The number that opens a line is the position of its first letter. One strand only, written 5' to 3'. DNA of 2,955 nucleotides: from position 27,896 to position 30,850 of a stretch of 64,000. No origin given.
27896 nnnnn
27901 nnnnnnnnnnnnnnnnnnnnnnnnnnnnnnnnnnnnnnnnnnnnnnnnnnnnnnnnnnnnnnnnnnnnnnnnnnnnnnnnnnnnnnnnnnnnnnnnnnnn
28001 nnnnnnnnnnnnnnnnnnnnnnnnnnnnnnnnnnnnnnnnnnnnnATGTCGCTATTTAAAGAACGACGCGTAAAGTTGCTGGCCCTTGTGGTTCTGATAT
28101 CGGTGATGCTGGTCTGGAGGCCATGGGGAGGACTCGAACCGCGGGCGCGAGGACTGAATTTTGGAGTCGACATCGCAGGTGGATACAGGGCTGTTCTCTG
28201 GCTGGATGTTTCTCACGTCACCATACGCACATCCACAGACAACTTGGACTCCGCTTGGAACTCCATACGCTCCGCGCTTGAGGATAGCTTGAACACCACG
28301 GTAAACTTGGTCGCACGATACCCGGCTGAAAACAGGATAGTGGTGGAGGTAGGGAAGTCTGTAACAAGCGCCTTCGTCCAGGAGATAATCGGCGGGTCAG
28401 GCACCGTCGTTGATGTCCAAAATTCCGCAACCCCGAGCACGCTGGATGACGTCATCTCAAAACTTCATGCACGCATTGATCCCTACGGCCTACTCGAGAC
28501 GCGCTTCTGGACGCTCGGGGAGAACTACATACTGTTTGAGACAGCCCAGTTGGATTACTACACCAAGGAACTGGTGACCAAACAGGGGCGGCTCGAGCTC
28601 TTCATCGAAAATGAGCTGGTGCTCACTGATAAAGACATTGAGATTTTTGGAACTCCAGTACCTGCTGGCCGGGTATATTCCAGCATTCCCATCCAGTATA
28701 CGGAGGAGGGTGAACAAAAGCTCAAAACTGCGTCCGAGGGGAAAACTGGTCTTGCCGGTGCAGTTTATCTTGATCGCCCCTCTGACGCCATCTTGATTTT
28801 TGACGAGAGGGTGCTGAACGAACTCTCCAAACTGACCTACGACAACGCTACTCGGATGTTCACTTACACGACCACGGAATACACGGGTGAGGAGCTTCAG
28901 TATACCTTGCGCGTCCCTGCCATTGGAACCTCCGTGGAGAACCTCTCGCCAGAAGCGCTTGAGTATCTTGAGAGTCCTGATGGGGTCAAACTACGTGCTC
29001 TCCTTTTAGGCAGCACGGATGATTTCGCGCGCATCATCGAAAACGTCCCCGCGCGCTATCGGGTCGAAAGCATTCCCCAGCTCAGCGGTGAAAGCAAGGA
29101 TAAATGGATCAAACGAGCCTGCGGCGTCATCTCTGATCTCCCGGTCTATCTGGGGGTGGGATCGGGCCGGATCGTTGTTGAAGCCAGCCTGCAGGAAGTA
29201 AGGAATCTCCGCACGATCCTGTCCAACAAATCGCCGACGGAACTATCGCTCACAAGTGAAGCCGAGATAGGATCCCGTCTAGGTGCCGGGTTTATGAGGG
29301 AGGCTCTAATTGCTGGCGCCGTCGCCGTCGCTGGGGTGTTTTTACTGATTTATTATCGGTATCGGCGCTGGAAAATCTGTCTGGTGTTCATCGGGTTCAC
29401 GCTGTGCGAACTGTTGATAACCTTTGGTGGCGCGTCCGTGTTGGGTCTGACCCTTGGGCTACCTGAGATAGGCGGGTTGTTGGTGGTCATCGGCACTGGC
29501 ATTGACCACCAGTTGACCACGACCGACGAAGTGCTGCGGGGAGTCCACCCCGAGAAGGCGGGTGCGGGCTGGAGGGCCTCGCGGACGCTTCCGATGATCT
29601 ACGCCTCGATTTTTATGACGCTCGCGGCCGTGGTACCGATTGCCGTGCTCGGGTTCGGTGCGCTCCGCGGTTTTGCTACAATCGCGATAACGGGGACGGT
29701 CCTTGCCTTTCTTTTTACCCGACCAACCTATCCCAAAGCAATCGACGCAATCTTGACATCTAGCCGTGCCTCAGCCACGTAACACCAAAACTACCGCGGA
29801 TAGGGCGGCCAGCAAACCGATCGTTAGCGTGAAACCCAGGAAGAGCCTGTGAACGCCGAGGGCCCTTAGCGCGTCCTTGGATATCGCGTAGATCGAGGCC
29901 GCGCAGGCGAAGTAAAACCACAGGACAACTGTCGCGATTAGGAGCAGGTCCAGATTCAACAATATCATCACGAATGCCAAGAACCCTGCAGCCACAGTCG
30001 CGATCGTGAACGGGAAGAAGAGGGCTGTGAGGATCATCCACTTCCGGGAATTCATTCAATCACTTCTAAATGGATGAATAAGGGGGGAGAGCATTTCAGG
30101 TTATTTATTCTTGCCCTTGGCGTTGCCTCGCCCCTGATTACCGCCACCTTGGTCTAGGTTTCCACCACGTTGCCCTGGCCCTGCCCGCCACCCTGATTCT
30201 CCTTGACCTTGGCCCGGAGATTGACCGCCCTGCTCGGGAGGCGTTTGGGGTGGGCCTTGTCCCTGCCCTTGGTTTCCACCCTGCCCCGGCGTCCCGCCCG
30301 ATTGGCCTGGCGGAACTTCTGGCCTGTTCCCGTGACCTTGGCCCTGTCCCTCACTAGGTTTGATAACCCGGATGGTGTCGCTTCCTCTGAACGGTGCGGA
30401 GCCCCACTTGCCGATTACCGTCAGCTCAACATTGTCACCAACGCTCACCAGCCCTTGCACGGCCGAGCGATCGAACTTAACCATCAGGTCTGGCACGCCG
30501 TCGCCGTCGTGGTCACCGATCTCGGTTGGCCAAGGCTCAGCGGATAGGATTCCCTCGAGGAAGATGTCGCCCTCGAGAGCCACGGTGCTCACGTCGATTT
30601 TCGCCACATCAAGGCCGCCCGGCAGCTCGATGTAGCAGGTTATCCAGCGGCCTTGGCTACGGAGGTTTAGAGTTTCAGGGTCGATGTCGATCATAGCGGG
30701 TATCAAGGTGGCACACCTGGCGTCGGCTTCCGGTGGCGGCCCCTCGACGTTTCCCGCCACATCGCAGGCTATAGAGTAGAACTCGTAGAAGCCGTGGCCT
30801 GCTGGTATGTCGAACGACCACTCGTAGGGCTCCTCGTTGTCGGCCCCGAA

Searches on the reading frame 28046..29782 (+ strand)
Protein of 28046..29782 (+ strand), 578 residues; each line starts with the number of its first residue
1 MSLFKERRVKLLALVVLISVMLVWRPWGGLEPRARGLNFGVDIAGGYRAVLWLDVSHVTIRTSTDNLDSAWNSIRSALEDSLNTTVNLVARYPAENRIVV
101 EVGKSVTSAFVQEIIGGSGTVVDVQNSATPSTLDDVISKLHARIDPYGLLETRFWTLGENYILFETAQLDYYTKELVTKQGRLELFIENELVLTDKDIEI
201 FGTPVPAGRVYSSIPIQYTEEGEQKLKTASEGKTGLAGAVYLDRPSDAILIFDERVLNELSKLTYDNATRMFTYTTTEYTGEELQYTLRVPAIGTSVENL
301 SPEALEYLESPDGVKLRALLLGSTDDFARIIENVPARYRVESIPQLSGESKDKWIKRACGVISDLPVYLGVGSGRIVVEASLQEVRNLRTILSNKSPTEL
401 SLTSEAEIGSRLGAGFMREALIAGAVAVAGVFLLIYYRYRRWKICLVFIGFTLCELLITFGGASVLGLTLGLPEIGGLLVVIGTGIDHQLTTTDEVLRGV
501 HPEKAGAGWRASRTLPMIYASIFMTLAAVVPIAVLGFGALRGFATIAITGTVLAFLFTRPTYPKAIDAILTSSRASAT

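Call 9: search_protein_families(library=ncbifam, proteins=[window:28046-29782:+], max_evalue=0.001)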
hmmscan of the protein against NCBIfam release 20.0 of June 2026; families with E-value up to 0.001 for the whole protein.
window:28046-29782:+ (578 aa): 20 families
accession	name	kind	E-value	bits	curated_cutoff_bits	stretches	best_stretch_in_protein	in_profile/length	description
NF006218.0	PRK08343.1-4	subfamily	5.9e-51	173.5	383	3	383-571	204-390/392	preprotein translocase subunit SecD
NF006217.0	PRK08343.1-3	equivalog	2.7e-48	164.9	491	2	397-572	366-542/544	preprotein translocase subunit SecD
NF006216.0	PRK08343.1-2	equivalog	1.4e-46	159.4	519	1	110-571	33-503/506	preprotein translocase subunit SecD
NF006215.0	PRK08343.1-1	equivalog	4.3e-31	108.1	666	1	381-572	325-520/522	preprotein translocase subunit SecD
TIGR01129.1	secD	equivalog_domain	8.9e-19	67.9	244.4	1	370-555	199-386/397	protein translocase subunit SecD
NF009583.0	PRK13024.1-3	subfamily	5.9e-18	64.3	721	1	372-558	232-419/755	protein translocase subunit SecDF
TIGR00916.1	2A0604s01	subfamily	1.2e-14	54.5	148.6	1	371-554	40-226/231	SecD/SecF family protein translocase subunit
TIGR00966.2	transloc_SecF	equivalog_domain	2.9e-12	46.7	160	1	383-554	92-264/279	protein translocase subunit SecF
NF011315.0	PRK14726.1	equivalog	7.1e-10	37.6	1249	1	371-559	324-513/855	protein translocase subunit SecDF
NF009585.0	PRK13024.1-5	equivalog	5.4e-09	34.6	1037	1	372-556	448-634/993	protein translocase subunit SecDF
NF006353.0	PRK08578.1-1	subfamily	8.7e-09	35.2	282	1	385-535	87-231/281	preprotein translocase subunit SecF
NF009581.0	PRK13024.1-1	equivalog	3.1e-08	32.2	1058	1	376-556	215-397/752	protein translocase subunit SecDF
NF006355.0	PRK08578.1-3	equivalog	6.3e-08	32.2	421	1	387-555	101-263/290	preprotein translocase subunit SecF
NF006357.0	PRK08578.2-1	equivalog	4.2e-07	30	304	1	403-501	104-202/282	preprotein translocase subunit SecF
NF041305.1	SecF_Halo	equivalog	4.7e-07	29.5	420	1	392-549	105-263/289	protein translocase subunit SecF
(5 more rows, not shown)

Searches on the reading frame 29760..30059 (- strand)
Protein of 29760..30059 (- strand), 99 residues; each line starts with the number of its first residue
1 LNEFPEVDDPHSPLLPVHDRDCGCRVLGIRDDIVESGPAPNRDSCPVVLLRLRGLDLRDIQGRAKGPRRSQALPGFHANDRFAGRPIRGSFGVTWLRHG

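Call 35: search_protein_families(library=pfam, proteins=[window:29760-30059:-], max_evalue=0.01)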
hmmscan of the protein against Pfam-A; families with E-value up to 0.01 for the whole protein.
window:29760-30059:- (99 aa): 0 families

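Call 66: search_protein_families(library=ncbifam, proteins=[window:29771-30055:-], max_evalue=0.01)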
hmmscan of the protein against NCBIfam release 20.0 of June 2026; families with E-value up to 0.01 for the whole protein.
window:29771-30055:- (94 aa): 0 families
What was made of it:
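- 29771..30055 (-): Conserved 94-aa gene for a three-transmembrane protein. It is the ancestral downstream neighbour of PRK04115 and is now separated from it by the insert. No family match (call 66).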

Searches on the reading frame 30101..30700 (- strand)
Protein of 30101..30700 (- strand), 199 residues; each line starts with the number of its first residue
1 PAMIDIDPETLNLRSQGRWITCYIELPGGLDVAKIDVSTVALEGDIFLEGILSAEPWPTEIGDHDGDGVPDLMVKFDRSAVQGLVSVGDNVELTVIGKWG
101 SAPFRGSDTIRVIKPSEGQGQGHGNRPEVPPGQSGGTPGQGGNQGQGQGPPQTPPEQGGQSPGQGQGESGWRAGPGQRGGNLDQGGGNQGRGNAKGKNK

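Call 67: search_solved_structures(query=window:30101-30700:-, max_evalue=1, show_alignments=0)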
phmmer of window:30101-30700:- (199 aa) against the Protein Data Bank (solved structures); distinct sequences matched with E-value up to 1: 1.
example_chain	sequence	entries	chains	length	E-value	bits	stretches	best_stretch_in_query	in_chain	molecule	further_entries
2lek_A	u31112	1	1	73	0.14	14.9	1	70-123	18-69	Putative thiamin biosynthesis ThiS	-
